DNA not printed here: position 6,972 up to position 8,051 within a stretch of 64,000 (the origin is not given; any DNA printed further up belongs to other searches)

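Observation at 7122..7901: Single-HKD Nuc/PLD-fold protein with a two-helix transmembrane hairpin inserted into the catalytic domain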

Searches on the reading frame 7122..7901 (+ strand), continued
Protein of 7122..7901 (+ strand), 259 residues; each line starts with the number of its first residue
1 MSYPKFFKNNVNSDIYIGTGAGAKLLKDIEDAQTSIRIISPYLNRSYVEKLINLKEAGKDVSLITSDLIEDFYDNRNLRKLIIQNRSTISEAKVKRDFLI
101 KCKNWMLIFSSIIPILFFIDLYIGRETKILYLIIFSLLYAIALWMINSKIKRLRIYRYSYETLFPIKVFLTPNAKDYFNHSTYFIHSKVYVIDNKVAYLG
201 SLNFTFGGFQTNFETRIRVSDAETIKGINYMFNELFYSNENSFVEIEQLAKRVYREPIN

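Call 37: search_protein_families(library=pfam, proteins=[P0179, P0100, P0049, P0047, P0126, P0070, P0120, P0084, P0195, P0107], max_evalue=0.5)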
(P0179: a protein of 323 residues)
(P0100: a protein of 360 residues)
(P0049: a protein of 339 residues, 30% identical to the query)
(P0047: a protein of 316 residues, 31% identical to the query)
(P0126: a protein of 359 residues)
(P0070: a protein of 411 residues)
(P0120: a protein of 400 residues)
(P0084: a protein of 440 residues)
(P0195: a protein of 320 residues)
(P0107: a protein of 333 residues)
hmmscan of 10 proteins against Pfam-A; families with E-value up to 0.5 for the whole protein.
P0179 (323 aa): 8 families
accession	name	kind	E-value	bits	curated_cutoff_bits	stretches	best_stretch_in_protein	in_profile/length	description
PF13091.12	PLDc_2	-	8.7e-20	71.4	27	2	222-278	78-130/132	PLD-like domain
PF00614.28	PLDc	-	1e-06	28.9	21.9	1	229-249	5-25/28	Phospholipase D Active site motif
PF09565.16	RE_NgoFVII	-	0.00094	19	23.8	1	226-279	90-148/162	NgoFVII restriction endonuclease N-terminal PLD domain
PF25587.1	Rv2743c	-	0.018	15.1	27.7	1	129-188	19-76/237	Rv2743c family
PF18949.5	DUF5693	-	0.055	12.4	29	1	141-244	314-419/609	Family of unknown function (DUF5693)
PF20990.2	DUF2207_C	-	0.12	12.4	33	1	136-195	132-193/247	Predicted membrane protein (DUF2207) C-terminal domain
PF08350.17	FilR1_middle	-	0.15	12.6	27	1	68-108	11-50/128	Methanogenesis regulatory protein FilR1, middle domain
PF13061.11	DUF3923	-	0.17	12.4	25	1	123-160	24-61/65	Protein of unknown function (DUF3923)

P0100 (360 aa): 10 families
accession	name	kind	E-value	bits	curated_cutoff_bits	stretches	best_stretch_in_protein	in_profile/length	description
PF13091.12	PLDc_2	-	4.1e-19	69.2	27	2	238-303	71-129/132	PLD-like domain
PF09565.16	RE_NgoFVII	-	1.2e-06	28.4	23.8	1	254-307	92-150/162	NgoFVII restriction endonuclease N-terminal PLD domain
PF00614.28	PLDc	-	4.4e-06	26.9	21.9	1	253-275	3-25/28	Phospholipase D Active site motif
PF15117.11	UPF0697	-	0.0073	16.8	27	1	198-230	18-47/98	Uncharacterised protein family UPF0697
PF00687.26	Ribosomal_L1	-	0.029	14.4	32.2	1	119-178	37-93/198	Ribosomal protein L1p/L10e family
PF24889.1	CCTL2_WNK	-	0.058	13.7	27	1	307-336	35-64/75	WNK CCTL2 domain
PF12773.13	DZR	-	0.09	13.4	27.3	0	10-68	1-44/45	Double zinc ribbon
PF00702.32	Hydrolase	-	0.16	12.8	26.4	1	115-153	106-140/191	haloacid dehalogenase-like hydrolase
PF13344.12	Hydrolase_6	-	0.18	12.3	27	1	121-150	25-54/101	Haloacid dehalogenase-like hydrolase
PF20990.2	DUF2207_C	-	0.33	11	33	1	135-218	103-186/247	Predicted membrane protein (DUF2207) C-terminal domain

P0049 (339 aa): 8 families
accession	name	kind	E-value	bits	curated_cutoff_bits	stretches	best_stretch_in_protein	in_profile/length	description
PF13091.12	PLDc_2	-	5.2e-20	72.1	27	2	259-315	78-131/132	PLD-like domain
PF00614.28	PLDc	-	2.2e-07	31.1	21.9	1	262-285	2-25/28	Phospholipase D Active site motif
PF20990.2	DUF2207_C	-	0.0022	18.2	33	1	116-228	91-203/247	Predicted membrane protein (DUF2207) C-terminal domain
PF23695.1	YncO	-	0.011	16.1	27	1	170-214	1-45/61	YncO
PF11026.13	DUF2721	-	0.043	14.1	28.3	1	142-206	33-106/129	Protein of unknown function (DUF2721)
PF11700.14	ATG22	-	0.049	12.8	24.1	1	125-209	170-242/482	Vacuole effluxer Atg22 like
PF12046.13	CCB1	-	0.17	11.7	25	1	196-265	7-70/168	Cofactor assembly of complex C subunit B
PF17319.7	DUF5362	-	0.25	11.7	25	1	148-182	50-84/94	Family of unknown function (DUF5362)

P0047 (316 aa): 6 families
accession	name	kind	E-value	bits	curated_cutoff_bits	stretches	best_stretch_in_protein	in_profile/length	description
PF13091.12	PLDc_2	-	3.2e-17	63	27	2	237-291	77-131/132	PLD-like domain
PF09565.16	RE_NgoFVII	-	9.4e-08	32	23.8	1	233-295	85-152/162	NgoFVII restriction endonuclease N-terminal PLD domain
PF00614.28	PLDc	-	4.4e-06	26.9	21.9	1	241-261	5-25/28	Phospholipase D Active site motif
PF20990.2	DUF2207_C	-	0.14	12.3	33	1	140-211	116-187/247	Predicted membrane protein (DUF2207) C-terminal domain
PF11577.13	NEMO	-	0.16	12.4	23.2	0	134-162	8-36/68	NF-kappa-B essential modulator NEMO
PF04831.18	POPDC1-3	-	0.29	11.7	28.1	1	158-244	23-109/140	POPDC1-3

P0126 (359 aa): 10 families
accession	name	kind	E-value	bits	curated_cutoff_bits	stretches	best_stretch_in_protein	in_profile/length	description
PF13091.12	PLDc_2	-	6.2e-19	68.6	27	2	240-306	61-122/132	PLD-like domain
PF09565.16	RE_NgoFVII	-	7.5e-07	29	23.8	1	261-321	89-146/162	NgoFVII restriction endonuclease N-terminal PLD domain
PF20990.2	DUF2207_C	-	0.00053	20.2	33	1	149-227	102-185/247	Predicted membrane protein (DUF2207) C-terminal domain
PF08350.17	FilR1_middle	-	0.00059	20.3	27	1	111-160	10-58/128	Methanogenesis regulatory protein FilR1, middle domain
PF00614.28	PLDc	-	0.00059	20.2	21.9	1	266-286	6-26/28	Phospholipase D Active site motif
PF01944.22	SpoIIM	-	0.0057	17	26.9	1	1-46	68-113/163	Stage II sporulation protein M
PF24838.2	8xMP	-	0.025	14.8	30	0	8-70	27-90/136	Octameric membrane protein family (8xMP)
PF11934.14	DUF3452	-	0.033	14.3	26.3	1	153-200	58-106/135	Domain of unknown function (DUF3452)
PF12650.12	DUF3784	-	0.13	12.9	28.1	0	172-227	30-86/94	Domain of unknown function (DUF3784)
PF19870.4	DUF6343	-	0.26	12.1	27.2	0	187-227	15-56/82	Family of unknown function (DUF6343)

P0070 (411 aa): 8 families
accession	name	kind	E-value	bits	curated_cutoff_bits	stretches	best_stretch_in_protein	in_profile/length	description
PF13091.12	PLDc_2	-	2e-21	76.6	27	2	165-236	58-126/132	PLD-like domain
PF10990.13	DUF2809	-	4.1e-19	69.5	29.3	1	311-392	3-86/86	Protein of unknown function (DUF2809)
PF00614.28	PLDc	-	4.4e-06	26.9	21.9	1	192-212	6-26/28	Phospholipase D Active site motif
PF09565.16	RE_NgoFVII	-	2.7e-05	24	23.8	2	187-241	89-148/162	NgoFVII restriction endonuclease N-terminal PLD domain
PF21155.3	VpsT-like_REC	-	0.001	19.7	27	1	53-115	7-68/124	VpsT-like, receiver domain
PF04892.17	VanZ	-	0.012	16.7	30.1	1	282-402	55-125/126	VanZ like family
PF08350.17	FilR1_middle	-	0.13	12.7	27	1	35-77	8-49/128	Methanogenesis regulatory protein FilR1, middle domain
PF03116.20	NQR2_RnfD_RnfE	-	0.17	11.7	27.7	0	116-175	14-73/296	NQR2, RnfD, RnfE family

P0120 (400 aa): 5 families
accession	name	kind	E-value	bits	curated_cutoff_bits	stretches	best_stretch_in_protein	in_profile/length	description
PF13091.12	PLDc_2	-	7.2e-22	78.1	27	2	191-250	70-130/132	PLD-like domain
PF00614.28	PLDc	-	2.1e-05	24.8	21.9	1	200-222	4-26/28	Phospholipase D Active site motif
PF01098.24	FTSW_RODA_SPOVE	-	0.0035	16.8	26.4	1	100-221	124-241/356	Cell cycle protein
PF24838.2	8xMP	-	0.0039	17.5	30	1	100-190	14-103/136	Octameric membrane protein family (8xMP)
PF08350.17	FilR1_middle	-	0.0043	17.5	27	1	27-92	8-72/128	Methanogenesis regulatory protein FilR1, middle domain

P0084 (440 aa): 4 families
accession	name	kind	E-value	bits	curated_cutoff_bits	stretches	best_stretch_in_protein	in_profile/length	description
PF13091.12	PLDc_2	-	8.1e-40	136.2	27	2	268-399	1-131/132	PLD-like domain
PF00614.28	PLDc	-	1.2e-11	44.5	21.9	2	348-370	4-26/28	Phospholipase D Active site motif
PF09565.16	RE_NgoFVII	-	2.3e-11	43.7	23.8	2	267-405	7-154/162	NgoFVII restriction endonuclease N-terminal PLD domain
PF07894.18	SACK1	-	0.011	15.8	21.4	0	121-174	218-270/274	Scaffolding anchor of CK1 domain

P0195 (320 aa): 4 families
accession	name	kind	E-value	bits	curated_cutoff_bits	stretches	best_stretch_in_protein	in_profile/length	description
PF13091.12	PLDc_2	-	1.5e-15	57.6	27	2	228-292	68-130/132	PLD-like domain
PF00614.28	PLDc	-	1.6e-05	25.2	21.9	1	244-264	6-26/28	Phospholipase D Active site motif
PF09565.16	RE_NgoFVII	-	0.076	12.8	23.8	0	254-295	108-150/162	NgoFVII restriction endonuclease N-terminal PLD domain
PF04247.17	SirB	-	0.25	11.9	30.9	0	149-239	9-96/120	Invasion gene expression up-regulator, SirB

P0107 (333 aa): 9 families
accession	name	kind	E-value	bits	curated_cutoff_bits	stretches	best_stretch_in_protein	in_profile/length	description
PF13091.12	PLDc_2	-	4.3e-19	69.1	27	2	238-304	62-127/132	PLD-like domain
PF09565.16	RE_NgoFVII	-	2.7e-09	37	23.8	1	242-314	78-154/162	NgoFVII restriction endonuclease N-terminal PLD domain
PF00614.28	PLDc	-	5.4e-06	26.6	21.9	1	259-280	6-27/28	Phospholipase D Active site motif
PF20990.2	DUF2207_C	-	0.0082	16.3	33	1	49-244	75-202/247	Predicted membrane protein (DUF2207) C-terminal domain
PF13090.12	PP_kinase_C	-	0.013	15.4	25.8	1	259-319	90-153/172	Polyphosphate kinase C-terminal domain 2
PF07695.17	7TMR-DISM_7TM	-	0.075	13.4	29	1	108-232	29-149/205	7TM diverse intracellular signalling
PF04819.17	DUF716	-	0.13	12.3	25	1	163-227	17-84/138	Family of unknown function (DUF716)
PF23778.1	Phage_holin_2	-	0.15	12.8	32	0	168-230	24-87/92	Putative phage holin family 2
PF13567.11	DUF4131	-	0.46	10.6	31.6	0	180-245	7-66/165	Domain of unknown function (DUF4131)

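Call 44: search_protein_families(library=pfam, alignment_id=A2, max_evalue=0.00001)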
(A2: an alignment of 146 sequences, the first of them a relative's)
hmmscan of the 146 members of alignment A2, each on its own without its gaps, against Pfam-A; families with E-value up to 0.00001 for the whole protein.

A. member 1, L001:3490-5877:+ (796 aa): 4 families
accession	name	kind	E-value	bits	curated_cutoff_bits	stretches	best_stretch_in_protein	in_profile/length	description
PF00326.27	Peptidase_S9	-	1e-45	156.3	22.6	1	597-792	9-211/213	Prolyl oligopeptidase family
PF00930.27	DPPIV_N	-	1.2e-29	103.6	22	1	341-504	188-351/354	Dipeptidyl peptidase IV (DPP IV) N-terminal region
PF20434.5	BD-FAE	-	8e-13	48.8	26.8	1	556-749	3-214/215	BD-FAE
PF02129.25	Peptidase_S15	-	1.3e-09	38.6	23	1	548-696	1-142/262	X-Pro dipeptidyl-peptidase (S15 family)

B. families by the number of members that match (of 146 scanned): 138 families (the first 25 are shown)
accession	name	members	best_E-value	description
PF02129.25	Peptidase_S15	3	1.3e-09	X-Pro dipeptidyl-peptidase (S15 family)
PF00326.27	Peptidase_S9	2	1e-45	Prolyl oligopeptidase family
PF00877.26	NLPC_P60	2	2.7e-29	NlpC/P60 family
PF04343.18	DUF488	2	2.7e-19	Domain of unknown function DUF488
PF08281.18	Sigma70_r4_2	2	2.8e-18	Sigma-70, region 4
PF13715.12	CarbopepD_reg_2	2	1.6e-15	CarboxypepD_reg-like domain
PF04542.20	Sigma70_r2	2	3.2e-12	Sigma-70 region 2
PF04545.22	Sigma70_r4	2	6.2e-10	Sigma-70, region 4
PF13620.12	CarboxypepD_reg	2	3.7e-09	Carboxypeptidase regulatory-like domain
PF01642.28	MM_CoA_mutase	1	1.5e-237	Methylmalonyl-CoA mutase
PF01969.22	Ni_insertion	1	1e-148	Nickel insertion protein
PF00920.27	ILVD_EDD_N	1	5.1e-105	Dihydroxy-acid/6-phosphogluconate dehydratase N-terminal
PF09423.15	PhoD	1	9.6e-100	PhoD-like phosphatase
PF19089.6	DUF5777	1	9e-96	Membrane bound beta barrel domain (DUF5777)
PF00198.28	2-oxoacid_dh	1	5.8e-86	2-oxoacid dehydrogenases acyltransferase (catalytic domain)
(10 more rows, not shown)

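Call 45: search_protein_families(library=padloc, alignment_id=A2, max_evalue=1e-10)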
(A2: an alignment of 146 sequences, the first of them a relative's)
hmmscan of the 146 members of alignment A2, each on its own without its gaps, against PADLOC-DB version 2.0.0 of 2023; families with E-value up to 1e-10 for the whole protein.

A. member 1, L001:3490-5877:+ (796 aa): 0 families

B. families by the number of members that match (of 146 scanned): 49 families (the first 25 are shown)
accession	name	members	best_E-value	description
PDLC04505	PDC-M19A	2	1.8e-15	-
PDLC02289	AbiEii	1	7.7e-101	AbiEii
PDLC02061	Cas1_II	1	1.2e-98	-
PDLC00926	Cas1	1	2e-77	"CRISPR-associated endonuclease Cas1, subtype II/NMENI"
PDLC01333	Cas1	1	6.3e-71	"CAS-I,CAS-II,CAS-III,CAS-IV,CAS-V,CAS-VI; acquisition_1"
PDLC02226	AbiEi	1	2e-69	AbiEi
PDLC04657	PDC-M45B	1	1e-50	-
PDLC02292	AbiEii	1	5.1e-50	AbiEii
PDLC02068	Cas2_II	1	1.1e-49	-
PDLC01741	Cas1_IIIa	1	4.5e-46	-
PDLC04135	mad3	1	1.8e-41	mads_3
PDLC01248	Cas1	1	1.1e-40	"CAS-I,CAS-II,CAS-III,CAS-IV,CAS-V,CAS-VI; acquisition_1"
PDLC02315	AbiEii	1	3.3e-38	AbiEii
PDLC02072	Cas2_II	1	1.3e-35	-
PDLC01449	Cas1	1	2.3e-35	"CAS-I,CAS-II,CAS-III,CAS-IV,CAS-V,CAS-VI; acquisition_1"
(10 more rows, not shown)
